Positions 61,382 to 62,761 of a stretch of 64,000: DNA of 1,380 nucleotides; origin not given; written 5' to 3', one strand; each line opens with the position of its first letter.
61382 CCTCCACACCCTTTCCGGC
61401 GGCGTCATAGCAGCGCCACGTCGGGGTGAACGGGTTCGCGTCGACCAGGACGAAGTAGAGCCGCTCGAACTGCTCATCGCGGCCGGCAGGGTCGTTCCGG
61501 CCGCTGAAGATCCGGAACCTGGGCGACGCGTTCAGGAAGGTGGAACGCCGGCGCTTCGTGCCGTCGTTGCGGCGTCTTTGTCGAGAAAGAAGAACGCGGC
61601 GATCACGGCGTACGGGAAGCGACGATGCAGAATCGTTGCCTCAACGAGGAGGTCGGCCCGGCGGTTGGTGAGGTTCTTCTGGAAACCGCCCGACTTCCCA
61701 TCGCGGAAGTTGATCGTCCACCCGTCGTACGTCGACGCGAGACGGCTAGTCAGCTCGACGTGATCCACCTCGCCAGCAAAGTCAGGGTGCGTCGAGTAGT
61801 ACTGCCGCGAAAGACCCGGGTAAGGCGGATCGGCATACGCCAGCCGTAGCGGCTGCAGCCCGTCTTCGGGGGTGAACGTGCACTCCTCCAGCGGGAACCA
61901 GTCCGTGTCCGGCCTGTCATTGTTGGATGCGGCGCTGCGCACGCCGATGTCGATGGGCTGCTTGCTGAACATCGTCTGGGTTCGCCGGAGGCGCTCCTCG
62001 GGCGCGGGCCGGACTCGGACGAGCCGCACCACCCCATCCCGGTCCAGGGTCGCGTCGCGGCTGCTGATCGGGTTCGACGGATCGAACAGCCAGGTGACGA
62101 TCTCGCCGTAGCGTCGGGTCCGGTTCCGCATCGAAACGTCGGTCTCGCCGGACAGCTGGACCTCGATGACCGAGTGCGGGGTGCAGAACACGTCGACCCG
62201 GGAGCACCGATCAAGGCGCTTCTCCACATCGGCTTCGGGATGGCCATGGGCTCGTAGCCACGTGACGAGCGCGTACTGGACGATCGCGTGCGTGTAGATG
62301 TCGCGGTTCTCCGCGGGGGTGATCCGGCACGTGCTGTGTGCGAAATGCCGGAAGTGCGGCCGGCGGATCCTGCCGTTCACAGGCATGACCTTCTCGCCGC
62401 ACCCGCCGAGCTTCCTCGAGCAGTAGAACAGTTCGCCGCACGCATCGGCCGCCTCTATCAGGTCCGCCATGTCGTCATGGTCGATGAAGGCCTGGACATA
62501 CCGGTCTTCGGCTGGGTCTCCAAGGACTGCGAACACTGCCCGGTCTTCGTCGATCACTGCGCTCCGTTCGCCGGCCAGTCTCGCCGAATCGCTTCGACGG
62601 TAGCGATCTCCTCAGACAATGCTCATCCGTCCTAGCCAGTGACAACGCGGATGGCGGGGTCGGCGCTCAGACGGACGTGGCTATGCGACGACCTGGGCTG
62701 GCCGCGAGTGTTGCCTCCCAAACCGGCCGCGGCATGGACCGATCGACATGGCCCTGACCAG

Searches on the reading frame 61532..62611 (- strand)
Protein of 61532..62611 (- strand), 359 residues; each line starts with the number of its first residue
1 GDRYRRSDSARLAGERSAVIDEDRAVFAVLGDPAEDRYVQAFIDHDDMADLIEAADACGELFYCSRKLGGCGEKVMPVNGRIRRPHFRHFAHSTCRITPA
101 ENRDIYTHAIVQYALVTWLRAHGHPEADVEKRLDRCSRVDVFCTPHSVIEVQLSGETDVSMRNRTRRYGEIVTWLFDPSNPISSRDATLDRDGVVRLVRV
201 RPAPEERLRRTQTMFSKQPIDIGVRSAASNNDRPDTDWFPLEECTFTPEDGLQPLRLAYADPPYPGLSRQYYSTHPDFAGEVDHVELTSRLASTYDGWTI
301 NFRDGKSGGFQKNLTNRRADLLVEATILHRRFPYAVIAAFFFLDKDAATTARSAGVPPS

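Call 38: search_protein_families(library=pfam, proteins=[window:61532-62611:-], max_evalue=0.001)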
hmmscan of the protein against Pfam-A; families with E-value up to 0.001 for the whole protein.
window:61532-62611:- (359 aa): 1 family
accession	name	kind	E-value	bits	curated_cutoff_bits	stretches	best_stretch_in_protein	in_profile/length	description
PF25164.1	CoiA_N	-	1e-05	25.4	26.3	1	61-97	17-49/50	Competence protein CoiA, N-terminal domain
